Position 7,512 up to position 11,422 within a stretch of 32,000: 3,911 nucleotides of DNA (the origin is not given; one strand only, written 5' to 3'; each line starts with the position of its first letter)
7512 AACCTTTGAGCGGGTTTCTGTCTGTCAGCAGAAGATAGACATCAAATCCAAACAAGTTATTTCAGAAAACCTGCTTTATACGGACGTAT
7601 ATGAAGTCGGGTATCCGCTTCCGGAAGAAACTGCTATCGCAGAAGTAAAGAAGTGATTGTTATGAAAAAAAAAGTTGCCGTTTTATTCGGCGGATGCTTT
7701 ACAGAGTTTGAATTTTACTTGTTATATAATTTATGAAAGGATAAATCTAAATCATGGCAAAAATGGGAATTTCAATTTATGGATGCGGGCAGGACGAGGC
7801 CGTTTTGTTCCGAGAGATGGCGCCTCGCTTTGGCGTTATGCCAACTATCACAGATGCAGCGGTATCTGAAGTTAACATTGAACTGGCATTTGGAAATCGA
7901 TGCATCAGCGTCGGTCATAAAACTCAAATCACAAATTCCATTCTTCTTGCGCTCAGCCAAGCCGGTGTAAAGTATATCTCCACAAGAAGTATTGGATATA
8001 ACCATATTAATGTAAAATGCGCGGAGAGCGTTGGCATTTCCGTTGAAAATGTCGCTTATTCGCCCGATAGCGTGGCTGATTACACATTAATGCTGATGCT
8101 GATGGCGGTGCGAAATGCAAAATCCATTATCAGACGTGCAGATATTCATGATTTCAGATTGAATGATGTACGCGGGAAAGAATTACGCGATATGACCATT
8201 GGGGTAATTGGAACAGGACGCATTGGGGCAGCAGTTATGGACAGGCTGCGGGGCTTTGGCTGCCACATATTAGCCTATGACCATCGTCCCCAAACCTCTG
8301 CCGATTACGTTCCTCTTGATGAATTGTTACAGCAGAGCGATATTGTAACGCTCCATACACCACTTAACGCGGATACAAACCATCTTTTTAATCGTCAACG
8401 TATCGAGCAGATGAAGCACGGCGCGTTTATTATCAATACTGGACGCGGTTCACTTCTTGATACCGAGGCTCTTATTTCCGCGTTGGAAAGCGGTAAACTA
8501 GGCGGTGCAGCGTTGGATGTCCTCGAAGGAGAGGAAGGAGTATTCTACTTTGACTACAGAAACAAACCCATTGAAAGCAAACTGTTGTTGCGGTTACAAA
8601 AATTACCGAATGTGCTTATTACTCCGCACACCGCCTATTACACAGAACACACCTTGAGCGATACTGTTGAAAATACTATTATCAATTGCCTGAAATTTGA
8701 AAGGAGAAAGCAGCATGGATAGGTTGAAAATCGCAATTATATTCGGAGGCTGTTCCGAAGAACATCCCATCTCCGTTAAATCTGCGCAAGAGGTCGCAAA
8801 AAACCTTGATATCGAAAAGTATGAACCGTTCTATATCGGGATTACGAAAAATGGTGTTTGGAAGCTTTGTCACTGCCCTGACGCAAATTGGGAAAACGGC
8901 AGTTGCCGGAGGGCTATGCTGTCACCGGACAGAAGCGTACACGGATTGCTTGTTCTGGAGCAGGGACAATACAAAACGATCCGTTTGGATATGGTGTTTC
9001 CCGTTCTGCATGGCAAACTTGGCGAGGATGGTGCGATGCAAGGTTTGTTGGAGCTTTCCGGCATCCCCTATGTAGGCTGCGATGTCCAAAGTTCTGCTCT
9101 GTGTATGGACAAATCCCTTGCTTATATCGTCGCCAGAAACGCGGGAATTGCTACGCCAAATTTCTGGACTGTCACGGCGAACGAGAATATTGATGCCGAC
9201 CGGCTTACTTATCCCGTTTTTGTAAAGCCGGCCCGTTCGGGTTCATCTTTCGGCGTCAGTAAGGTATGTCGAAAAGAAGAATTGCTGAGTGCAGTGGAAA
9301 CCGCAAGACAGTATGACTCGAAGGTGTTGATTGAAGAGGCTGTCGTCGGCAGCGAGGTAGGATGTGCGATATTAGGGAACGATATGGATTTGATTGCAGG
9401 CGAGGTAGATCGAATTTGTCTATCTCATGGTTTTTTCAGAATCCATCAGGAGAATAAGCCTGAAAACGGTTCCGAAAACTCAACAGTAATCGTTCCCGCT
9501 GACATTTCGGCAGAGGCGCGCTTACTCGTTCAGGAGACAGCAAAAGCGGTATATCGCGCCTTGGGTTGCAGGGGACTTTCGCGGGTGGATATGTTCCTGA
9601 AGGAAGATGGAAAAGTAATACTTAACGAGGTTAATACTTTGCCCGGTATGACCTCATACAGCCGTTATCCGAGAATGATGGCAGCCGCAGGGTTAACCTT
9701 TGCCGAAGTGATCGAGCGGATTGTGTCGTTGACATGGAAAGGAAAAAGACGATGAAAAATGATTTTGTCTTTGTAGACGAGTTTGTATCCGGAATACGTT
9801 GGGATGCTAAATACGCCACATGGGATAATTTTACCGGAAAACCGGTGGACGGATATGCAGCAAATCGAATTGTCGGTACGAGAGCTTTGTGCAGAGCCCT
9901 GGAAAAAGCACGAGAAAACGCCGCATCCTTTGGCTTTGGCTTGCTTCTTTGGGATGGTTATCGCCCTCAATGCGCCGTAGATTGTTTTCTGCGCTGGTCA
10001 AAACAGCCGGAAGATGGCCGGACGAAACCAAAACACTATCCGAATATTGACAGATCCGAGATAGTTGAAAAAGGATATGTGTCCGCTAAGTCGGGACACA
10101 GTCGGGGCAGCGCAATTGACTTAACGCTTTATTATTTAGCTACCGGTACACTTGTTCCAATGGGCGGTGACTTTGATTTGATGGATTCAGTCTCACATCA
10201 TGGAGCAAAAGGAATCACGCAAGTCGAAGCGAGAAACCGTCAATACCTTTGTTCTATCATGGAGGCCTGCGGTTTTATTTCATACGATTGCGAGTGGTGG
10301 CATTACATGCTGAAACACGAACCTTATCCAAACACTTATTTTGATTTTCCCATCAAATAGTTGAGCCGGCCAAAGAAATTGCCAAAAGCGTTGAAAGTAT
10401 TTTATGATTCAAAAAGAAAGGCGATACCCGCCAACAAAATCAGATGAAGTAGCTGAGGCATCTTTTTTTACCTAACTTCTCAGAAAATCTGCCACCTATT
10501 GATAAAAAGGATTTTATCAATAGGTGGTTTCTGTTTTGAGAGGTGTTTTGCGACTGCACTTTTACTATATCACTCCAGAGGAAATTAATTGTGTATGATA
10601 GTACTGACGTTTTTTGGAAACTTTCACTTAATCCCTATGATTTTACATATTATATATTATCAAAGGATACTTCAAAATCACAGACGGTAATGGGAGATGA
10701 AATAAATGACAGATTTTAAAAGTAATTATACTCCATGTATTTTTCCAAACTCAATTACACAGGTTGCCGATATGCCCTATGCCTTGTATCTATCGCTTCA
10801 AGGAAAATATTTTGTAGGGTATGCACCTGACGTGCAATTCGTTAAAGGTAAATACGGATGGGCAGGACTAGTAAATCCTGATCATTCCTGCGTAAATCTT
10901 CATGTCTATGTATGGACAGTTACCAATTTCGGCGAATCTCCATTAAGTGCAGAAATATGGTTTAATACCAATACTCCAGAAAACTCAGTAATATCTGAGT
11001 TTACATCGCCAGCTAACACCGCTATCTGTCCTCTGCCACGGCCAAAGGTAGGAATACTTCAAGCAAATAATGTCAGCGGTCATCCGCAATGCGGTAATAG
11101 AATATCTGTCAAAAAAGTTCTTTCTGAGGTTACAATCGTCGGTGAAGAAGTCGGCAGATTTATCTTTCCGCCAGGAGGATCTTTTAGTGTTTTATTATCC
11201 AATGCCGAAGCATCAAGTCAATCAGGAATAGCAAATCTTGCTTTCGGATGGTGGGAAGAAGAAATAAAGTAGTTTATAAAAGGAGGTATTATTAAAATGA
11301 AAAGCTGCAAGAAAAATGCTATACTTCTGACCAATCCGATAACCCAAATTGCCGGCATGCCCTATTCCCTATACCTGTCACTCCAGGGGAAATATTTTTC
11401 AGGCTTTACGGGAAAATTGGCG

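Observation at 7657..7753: Scar of a second D-Ala-D-X ligase gene between vanW and vanH, suggesting a mosaic van cluster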

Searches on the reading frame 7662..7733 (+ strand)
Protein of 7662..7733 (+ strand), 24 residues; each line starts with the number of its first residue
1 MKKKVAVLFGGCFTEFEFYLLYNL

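Call 5: search_protein_families(library=pfam, proteins=[window:7662-7733:+], max_evalue=10)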
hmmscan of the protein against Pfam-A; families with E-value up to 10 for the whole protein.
seq(24 aa): 0 families

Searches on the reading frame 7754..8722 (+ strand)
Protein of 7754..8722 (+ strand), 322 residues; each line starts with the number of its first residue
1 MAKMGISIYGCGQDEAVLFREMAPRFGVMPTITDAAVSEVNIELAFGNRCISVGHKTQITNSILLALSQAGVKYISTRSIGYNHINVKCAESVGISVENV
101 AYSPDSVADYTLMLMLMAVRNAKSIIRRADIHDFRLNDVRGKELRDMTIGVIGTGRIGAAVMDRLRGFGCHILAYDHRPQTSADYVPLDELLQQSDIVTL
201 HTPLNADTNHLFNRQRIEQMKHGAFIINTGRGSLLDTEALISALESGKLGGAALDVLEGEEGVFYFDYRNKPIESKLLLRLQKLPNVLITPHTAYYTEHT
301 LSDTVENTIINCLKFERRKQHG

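Call 5: search_protein_families(library=pfam, proteins=[window:7754-8722:+], max_evalue=10)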
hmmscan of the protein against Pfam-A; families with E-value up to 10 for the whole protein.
window:7754-8722:+ (322 aa): 8 families
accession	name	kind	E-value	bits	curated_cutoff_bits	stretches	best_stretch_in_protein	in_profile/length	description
PF02826.25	2-Hacid_dh_C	-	8.9e-54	182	25.1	1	112-294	1-178/178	D-isomer specific 2-hydroxyacid dehydrogenase, NAD binding domain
PF00389.36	2-Hacid_dh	-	1.4e-16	60.8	24.6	1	31-318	23-126/134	D-isomer specific 2-hydroxyacid dehydrogenase, catalytic domain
PF03446.21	NAD_binding_2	-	0.00035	21.1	21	1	148-248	1-111/161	NAD binding domain of 6-phosphogluconate dehydrogenase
PF03807.23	F420_oxidored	-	0.045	14.8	21.6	1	148-182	1-37/94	NADP oxidoreductase coenzyme F420-dependent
PF13478.12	XdhC_C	-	0.046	14.7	29.7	1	151-245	3-66/125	XdhC Rossmann domain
PF00899.27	ThiF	-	0.12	11.9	28.1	1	142-171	16-45/238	ThiF family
PF02254.24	TrkA_N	-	0.15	12.8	23.8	1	151-181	3-33/116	TrkA-N domain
PF22660.2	RS_preATP-grasp-like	-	0.33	11.8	27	1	147-186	2-41/98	Ribonucleotide synthetase preATP-grasp domain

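Call 23: find_homologous_proteins(query=window:7754-8722:+, max_evalue=1e-30)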
Query window:7754-8722:+ (322 aa): 7146 proteins with E <= 1e-30 among 8000 candidates; the best 120 are listed.
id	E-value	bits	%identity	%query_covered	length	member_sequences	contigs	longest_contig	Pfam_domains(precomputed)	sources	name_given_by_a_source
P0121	5.2e-203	691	97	100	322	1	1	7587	PF00389.37,PF02826.26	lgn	-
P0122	3.7e-200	681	94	100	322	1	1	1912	PF00389.37,PF02826.26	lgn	-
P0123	2.7e-198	675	95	100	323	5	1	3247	PF00389.37,PF02826.26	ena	-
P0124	3.6e-198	675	94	100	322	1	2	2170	PF00389.37,PF02826.26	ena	-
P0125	4.7e-198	675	94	100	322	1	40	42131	PF00389.37,PF02826.26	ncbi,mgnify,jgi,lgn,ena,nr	ncbi:MAG TPA: D-lactate dehydrogenase VanH [Syntrophomonas sp.]|mgnify:CR=1 FL=1|jgi:D-specific alph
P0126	9.5e-198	674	94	100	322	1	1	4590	PF00389.37,PF02826.26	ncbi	-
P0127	1.8e-197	673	94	100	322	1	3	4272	PF00389.37,PF02826.26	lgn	-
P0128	2.4e-197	672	95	100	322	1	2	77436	PF00389.37,PF02826.26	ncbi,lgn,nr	ncbi:MAG: D-lactate dehydrogenase VanH [Syntrophomonadaceae bacterium]|nr:D-lactate dehydrogenase Va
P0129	1.7e-196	669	93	100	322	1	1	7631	PF03446.22,PF00389.37,PF02826.26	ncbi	ncbi:MAG: D-lactate dehydrogenase VanH [Smithella sp.]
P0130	1.2e-195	667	94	100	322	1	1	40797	PF00389.37,PF02826.26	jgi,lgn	jgi:D-specific alpha-keto acid dehydrogenase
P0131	2.5e-195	666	94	99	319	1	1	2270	PF00389.37,PF02826.26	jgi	jgi:D-specific alpha-keto acid dehydrogenase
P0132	1.7e-194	663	93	100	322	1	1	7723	PF00389.37,PF02826.26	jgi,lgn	-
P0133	2.2e-194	662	92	100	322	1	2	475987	PF00389.37,PF02826.26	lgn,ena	-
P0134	9.4e-194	660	92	99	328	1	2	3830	PF00389.37,PF02826.26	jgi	jgi:D-specific alpha-keto acid dehydrogenase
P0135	2.2e-193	659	93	99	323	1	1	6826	PF00389.37,PF02826.26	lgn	-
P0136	4.0e-193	658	92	100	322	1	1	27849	PF00389.37,PF02826.26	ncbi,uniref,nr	ncbi:D-specific alpha-keto acid dehydrogenase [Oxobacter pfennigii]|uniref:D-specific alpha-keto aci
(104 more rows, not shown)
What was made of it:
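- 7754..8722 (+): vanH (D-lactate dehydrogenase). It is 85-97% identical to VanH in many taxa (call 23).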

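Call 26: find_encoding_contigs(protein=P0121, flank=5000, max_places=2)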
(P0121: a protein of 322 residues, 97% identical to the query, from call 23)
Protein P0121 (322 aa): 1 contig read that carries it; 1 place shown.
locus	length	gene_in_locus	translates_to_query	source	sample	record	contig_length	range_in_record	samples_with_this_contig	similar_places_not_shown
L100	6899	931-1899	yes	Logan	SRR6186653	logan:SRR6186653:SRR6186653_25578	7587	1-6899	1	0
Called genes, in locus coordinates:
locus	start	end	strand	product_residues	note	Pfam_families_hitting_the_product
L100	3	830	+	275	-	?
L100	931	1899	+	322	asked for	PF00389:2-Hacid_dh, PF02826:2-Hacid_dh_C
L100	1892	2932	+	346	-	PF01820:Dala_Dala_lig_N, PF02655:ATP-grasp_3 (weak), PF02222:ATP-grasp (faint), PF07478:Dala_Dala_lig_C, PF13535:ATP-grasp_4 (faint)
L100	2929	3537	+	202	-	PF01427:Peptidase_M15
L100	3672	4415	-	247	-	PF07833:Cu_amine_oxidN1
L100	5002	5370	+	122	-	PF06803:DUF1232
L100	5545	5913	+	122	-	PF08818:DUF1801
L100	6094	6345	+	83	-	PF13376:OmdA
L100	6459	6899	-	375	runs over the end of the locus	?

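Call 28: find_encoding_contigs(protein=P0125, flank=4000, max_places=6)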
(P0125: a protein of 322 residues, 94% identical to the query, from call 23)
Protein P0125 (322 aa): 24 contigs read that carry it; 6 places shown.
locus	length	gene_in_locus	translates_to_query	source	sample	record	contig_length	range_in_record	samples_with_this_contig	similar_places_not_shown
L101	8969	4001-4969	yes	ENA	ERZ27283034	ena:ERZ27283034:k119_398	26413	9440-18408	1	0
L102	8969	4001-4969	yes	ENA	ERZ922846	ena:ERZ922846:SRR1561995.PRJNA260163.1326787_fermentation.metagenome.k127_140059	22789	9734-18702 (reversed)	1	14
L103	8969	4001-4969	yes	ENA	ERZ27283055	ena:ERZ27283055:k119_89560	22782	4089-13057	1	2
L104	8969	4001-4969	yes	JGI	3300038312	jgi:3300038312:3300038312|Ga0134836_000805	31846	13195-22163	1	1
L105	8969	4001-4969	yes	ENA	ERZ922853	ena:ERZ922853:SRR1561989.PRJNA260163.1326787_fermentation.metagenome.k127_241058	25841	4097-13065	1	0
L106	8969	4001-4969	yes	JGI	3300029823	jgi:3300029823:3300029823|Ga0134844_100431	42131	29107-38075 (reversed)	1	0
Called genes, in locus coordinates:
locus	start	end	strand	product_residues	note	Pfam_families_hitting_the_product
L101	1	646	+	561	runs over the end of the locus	PF00589:Phage_integrase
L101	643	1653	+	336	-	PF13102:Phage_int_SAM_5 (weak), PF02899:Phage_int_SAM_1, PF00589:Phage_integrase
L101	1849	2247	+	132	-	PF08797:HIRAN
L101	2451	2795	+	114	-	PF01035:DNA_binding_1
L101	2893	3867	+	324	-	PF00768:Peptidase_S11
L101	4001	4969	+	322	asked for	PF00389:2-Hacid_dh, PF02826:2-Hacid_dh_C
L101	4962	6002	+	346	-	PF01820:Dala_Dala_lig_N, PF02655:ATP-grasp_3 (weak), PF02222:ATP-grasp, PF07478:Dala_Dala_lig_C, PF13535:ATP-grasp_4 (faint)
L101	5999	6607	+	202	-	PF01427:Peptidase_M15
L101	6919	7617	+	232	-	PF00072:Response_reg, PF00486:Trans_reg_C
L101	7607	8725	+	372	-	PF00512:HisKA, PF02518:HATPase_c, PF14501:HATPase_c_5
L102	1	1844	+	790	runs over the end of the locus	PF03747:ADP_ribosyl_GH, PF20118:DUF6508 (weak)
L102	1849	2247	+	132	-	PF08797:HIRAN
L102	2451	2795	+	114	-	PF01035:DNA_binding_1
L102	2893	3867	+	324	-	PF00768:Peptidase_S11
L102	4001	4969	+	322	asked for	PF00389:2-Hacid_dh, PF02826:2-Hacid_dh_C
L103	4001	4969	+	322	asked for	PF00389:2-Hacid_dh, PF02826:2-Hacid_dh_C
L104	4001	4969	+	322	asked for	PF00389:2-Hacid_dh, PF02826:2-Hacid_dh_C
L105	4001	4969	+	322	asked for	PF00389:2-Hacid_dh, PF02826:2-Hacid_dh_C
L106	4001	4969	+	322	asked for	PF00389:2-Hacid_dh, PF02826:2-Hacid_dh_C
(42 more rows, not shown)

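Call 29: find_encoding_contigs(protein=P0136, flank=4000, max_places=2)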
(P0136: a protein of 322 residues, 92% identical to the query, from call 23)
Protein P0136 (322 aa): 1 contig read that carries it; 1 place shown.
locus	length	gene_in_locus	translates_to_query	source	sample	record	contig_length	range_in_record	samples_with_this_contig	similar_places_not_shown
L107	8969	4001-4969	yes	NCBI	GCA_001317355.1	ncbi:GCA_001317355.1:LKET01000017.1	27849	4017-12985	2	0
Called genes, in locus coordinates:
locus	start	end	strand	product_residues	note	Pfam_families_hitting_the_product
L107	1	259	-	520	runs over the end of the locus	PF00245:Alk_phosphatase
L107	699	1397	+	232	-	PF00072:Response_reg, PF00486:Trans_reg_C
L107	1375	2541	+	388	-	PF00512:HisKA, PF02518:HATPase_c, PF14501:HATPase_c_5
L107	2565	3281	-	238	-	PF04892:VanZ-LLP1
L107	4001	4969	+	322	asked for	PF00389:2-Hacid_dh, PF02826:2-Hacid_dh_C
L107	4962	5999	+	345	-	PF01820:Dala_Dala_lig_N, PF02655:ATP-grasp_3 (weak), PF02222:ATP-grasp, PF02786:CPSase_L_D2 (faint), PF07478:Dala_Dala_lig_C, PF13535:ATP-grasp_4 (weak)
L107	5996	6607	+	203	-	PF01427:Peptidase_M15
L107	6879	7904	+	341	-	PF00768:Peptidase_S11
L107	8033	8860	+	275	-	PF04294:VanW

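Call 34: search_protein_families(library=ncbifam, proteins=[window:7754-8722:+], max_evalue=1e-10)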
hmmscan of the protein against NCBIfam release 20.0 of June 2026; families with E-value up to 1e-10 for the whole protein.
window:7754-8722:+ (322 aa): 21 families
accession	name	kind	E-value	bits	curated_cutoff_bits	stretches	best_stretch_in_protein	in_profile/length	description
NF000112.1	vanH-Amyco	exception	4e-175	582.1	625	1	4-319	28-343/348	VanH-AOV family D-lactate dehydrogenase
NF000151.1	vanH-Ac1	exception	6.5e-173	574.9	750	1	4-318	35-350/351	D-lactate dehydrogenase VanH-Ac1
NF000492.1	vanH_gen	exception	1.4e-171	569.6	540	1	6-317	1-312/312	D-lactate dehydrogenase VanH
NF000128.1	vanH-Sc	exception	6.5e-160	531.7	650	1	5-322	20-337/337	D-lactate dehydrogenase VanH-Sc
NF000371.1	vanH_Agroup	exception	3.2e-154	512.9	700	1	1-321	1-321/322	VanH-A/VanH-Pt family D-lactate dehydrogenase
NF000004.1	vanH-D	exception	8.6e-122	406.3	550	1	3-318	4-319/323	D-lactate dehydrogenase VanH-D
NF006374.0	PRK08605.1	subfamily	1.9e-64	217.8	356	1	5-311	3-317/332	D-lactate dehydrogenase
NF009127.0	PRK12480.1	equivalog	6e-55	186.5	579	1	57-310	55-314/330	D-lactate dehydrogenase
NF005069.0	PRK06487.1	equivalog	4.9e-46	157.2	448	1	50-302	50-297/320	2-hydroxyacid dehydrogenase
TIGR01327.1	PGDH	equivalog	1.1e-44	153.2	454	1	51-300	44-285/525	phosphoglycerate dehydrogenase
NF005387.0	PRK06932.1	equivalog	6.6e-44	150.1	492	1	51-315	47-309/314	2-hydroxyacid dehydrogenase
NF009714.1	PRK13243.1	equivalog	1.9e-41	142.5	455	1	71-317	67-314/332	glyoxylate reductase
NF006263.0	PRK08410.1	equivalog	1.1e-39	136.7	389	1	48-318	42-309/311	D-2-hydroxyacid dehydrogenase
NF005750.0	PRK07574.1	equivalog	9.2e-39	133.6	329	1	72-256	115-310/386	NAD-dependent formate dehydrogenase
NF008759.0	PRK11790.1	equivalog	4.2e-38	131.1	404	1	48-299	55-300/410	phosphoglycerate dehydrogenase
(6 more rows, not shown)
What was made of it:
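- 7754..8722 (+): NCBIfam vanH_gen 570 bits against a cut-off of 540 (call 34).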

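Call 40: find_encoding_contigs(protein=P0128, flank=4000, max_places=2)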
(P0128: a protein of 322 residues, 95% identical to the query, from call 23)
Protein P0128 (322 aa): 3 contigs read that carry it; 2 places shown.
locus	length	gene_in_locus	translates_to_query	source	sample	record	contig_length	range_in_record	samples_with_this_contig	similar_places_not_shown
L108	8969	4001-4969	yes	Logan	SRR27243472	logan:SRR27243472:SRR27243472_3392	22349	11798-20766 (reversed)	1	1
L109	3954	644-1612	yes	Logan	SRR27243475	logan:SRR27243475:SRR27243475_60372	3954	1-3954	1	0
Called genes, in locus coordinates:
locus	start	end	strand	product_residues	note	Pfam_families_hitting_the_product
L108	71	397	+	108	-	PF03551:PadR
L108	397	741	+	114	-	PF06304:DUF1048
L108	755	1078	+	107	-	PF06304:DUF1048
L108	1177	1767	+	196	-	PF01061:ABC2_membrane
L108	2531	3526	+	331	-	PF20903:SPL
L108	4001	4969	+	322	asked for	PF00389:2-Hacid_dh, PF02826:2-Hacid_dh_C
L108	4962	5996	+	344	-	PF01820:Dala_Dala_lig_N, PF02222:ATP-grasp, PF07478:Dala_Dala_lig_C, PF13535:ATP-grasp_4 (weak)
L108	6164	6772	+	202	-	PF01427:Peptidase_M15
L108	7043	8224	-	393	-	PF02515:CoA_transf_3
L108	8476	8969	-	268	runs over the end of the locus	PF01144:CoA_trans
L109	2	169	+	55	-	?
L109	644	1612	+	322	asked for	PF00389:2-Hacid_dh, PF02826:2-Hacid_dh_C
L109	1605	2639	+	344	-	PF01820:Dala_Dala_lig_N, PF02222:ATP-grasp, PF07478:Dala_Dala_lig_C, PF13535:ATP-grasp_4 (weak)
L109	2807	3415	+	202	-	PF01427:Peptidase_M15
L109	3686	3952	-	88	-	?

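Call 41: find_encoding_contigs(protein=P0133, flank=4000, max_places=2)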
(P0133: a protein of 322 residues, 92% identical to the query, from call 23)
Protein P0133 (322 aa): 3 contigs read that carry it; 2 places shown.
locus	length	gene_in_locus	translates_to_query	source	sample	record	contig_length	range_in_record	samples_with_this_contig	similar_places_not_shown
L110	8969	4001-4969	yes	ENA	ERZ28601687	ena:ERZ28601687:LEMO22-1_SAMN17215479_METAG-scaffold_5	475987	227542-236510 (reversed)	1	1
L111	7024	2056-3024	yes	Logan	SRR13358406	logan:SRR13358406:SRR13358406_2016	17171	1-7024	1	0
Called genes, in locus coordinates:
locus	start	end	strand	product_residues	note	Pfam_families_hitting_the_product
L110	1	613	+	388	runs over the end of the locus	PF13298:LigD_N, PF01068:DNA_ligase_A_M, PF01331:mRNA_cap_enzyme (weak)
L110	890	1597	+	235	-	PF00072:Response_reg, PF00486:Trans_reg_C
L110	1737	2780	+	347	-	PF00512:HisKA, PF02518:HATPase_c, PF14501:HATPase_c_5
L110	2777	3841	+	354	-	PF03033:Glyco_transf_28, PF04101:Glyco_tran_28_C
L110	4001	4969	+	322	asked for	PF00389:2-Hacid_dh, PF02826:2-Hacid_dh_C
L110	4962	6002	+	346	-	PF01820:Dala_Dala_lig_N, PF02655:ATP-grasp_3 (weak), PF02222:ATP-grasp, PF07478:Dala_Dala_lig_C, PF13535:ATP-grasp_4 (faint)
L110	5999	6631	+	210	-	PF01427:Peptidase_M15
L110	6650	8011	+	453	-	PF08245:Mur_ligase_M, PF02875:Mur_ligase_C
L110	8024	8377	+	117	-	PF01820:Dala_Dala_lig_N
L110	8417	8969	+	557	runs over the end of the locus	PF00990:GGDEF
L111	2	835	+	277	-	?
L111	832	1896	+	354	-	PF03033:Glyco_transf_28, PF04101:Glyco_tran_28_C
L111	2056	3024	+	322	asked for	PF00389:2-Hacid_dh, PF02826:2-Hacid_dh_C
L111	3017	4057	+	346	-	PF01820:Dala_Dala_lig_N, PF02655:ATP-grasp_3 (weak), PF02222:ATP-grasp, PF07478:Dala_Dala_lig_C, PF13535:ATP-grasp_4 (faint)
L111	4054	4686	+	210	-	PF01427:Peptidase_M15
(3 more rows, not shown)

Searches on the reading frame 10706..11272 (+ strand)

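Call 5: search_protein_families(library=pfam, proteins=[window:10706-11272:+], max_evalue=10)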
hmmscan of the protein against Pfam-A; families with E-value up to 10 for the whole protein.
window:10706-11272:+ (188 aa): 2 families
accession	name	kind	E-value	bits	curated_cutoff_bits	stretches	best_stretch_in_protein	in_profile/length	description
PF19640.4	DUF6143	-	5.7e-47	160.4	27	1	18-187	13-180/182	Family of unknown function (DUF6143)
PF14315.11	DUF4380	-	0.23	10.8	29.4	1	59-96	133-167/295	Domain of unknown function (DUF4380)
